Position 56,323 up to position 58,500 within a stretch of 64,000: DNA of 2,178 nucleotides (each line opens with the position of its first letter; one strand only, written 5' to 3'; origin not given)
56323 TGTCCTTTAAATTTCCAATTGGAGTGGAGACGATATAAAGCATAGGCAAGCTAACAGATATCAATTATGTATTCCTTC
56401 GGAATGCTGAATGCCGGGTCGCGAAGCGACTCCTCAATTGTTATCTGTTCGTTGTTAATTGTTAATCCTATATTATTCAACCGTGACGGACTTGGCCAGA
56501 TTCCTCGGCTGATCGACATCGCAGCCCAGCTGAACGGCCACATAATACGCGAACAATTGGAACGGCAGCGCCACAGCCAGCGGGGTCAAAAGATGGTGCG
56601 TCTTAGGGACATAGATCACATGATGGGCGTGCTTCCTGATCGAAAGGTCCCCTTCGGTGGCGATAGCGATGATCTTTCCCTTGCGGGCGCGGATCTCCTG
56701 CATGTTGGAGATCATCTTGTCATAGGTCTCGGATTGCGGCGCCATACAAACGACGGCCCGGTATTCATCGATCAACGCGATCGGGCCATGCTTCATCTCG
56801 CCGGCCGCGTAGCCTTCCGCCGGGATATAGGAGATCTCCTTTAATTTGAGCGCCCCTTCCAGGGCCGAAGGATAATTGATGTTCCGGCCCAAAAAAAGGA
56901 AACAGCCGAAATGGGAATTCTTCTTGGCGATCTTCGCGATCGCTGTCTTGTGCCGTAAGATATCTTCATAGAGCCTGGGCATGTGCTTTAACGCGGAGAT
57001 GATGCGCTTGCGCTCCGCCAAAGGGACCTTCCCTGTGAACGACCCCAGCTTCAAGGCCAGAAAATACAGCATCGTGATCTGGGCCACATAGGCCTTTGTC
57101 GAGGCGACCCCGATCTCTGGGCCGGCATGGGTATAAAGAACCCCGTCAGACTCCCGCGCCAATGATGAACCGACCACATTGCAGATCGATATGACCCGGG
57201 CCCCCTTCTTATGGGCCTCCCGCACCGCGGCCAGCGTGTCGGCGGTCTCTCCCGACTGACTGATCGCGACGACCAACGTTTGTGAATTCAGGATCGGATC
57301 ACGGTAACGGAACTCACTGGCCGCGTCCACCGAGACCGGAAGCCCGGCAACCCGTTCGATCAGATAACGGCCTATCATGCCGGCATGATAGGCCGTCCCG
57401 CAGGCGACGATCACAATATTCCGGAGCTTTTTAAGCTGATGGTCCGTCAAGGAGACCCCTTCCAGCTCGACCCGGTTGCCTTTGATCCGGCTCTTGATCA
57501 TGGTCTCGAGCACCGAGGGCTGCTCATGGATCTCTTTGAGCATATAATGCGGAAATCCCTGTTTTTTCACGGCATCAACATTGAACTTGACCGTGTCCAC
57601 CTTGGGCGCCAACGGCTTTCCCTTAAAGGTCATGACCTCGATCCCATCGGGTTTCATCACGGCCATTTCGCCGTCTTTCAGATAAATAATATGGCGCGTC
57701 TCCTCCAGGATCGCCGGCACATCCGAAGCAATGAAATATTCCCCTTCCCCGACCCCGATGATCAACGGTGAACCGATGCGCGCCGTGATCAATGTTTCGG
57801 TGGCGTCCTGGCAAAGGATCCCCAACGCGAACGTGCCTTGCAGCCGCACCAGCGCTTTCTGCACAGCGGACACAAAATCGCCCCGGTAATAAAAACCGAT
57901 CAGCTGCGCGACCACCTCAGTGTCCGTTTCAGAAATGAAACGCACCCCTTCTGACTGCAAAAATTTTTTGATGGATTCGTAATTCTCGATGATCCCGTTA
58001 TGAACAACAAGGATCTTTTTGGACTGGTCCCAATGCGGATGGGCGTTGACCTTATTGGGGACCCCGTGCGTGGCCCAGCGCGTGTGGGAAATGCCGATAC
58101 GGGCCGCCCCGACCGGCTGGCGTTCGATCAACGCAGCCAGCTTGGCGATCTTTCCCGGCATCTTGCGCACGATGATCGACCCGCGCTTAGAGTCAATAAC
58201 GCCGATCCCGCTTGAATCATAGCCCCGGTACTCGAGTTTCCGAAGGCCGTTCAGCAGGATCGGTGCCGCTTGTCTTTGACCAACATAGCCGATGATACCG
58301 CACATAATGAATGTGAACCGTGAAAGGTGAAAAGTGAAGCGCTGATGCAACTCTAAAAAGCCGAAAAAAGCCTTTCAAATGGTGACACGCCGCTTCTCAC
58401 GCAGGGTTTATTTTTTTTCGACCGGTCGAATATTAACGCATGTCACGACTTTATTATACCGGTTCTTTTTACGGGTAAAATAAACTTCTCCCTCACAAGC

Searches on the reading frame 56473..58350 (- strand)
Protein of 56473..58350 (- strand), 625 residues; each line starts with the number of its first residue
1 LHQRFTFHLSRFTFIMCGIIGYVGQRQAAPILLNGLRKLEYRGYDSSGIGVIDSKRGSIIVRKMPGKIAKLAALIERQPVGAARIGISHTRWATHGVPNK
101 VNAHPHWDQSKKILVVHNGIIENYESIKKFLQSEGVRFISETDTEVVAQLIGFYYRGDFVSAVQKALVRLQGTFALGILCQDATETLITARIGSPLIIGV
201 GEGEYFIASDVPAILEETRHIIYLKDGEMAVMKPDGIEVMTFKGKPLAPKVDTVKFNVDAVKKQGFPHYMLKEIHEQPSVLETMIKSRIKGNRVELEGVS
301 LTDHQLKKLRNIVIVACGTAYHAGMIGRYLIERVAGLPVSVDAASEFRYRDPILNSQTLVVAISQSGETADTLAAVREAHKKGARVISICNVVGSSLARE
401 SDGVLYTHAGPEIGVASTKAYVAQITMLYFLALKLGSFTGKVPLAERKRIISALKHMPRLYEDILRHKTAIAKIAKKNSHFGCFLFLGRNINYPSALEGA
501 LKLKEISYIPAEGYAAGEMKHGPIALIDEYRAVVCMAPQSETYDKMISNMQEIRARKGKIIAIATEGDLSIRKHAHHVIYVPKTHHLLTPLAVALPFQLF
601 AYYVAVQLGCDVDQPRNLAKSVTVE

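Call 41: search_protein_families(library=pfam, proteins=[window:56473-58350:-], max_evalue=0.00001)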
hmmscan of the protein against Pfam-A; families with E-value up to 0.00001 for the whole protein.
window:56473-58350:- (625 aa): 4 families
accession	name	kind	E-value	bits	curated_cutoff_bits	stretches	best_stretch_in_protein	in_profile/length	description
PF01380.27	SIS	-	5.6e-58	194.8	25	2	306-433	2-130/131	SIS domain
PF13522.11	GATase_6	-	3.4e-18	66.4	27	1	82-209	9-129/130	Glutamine amidotransferase domain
PF13537.11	GATase_7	-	4.8e-14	52.9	25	1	100-215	10-122/123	Glutamine amidotransferase domain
PF13230.11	GATase_4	-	4.7e-06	26.2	23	1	44-147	33-133/272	Glutamine amidotransferases class-II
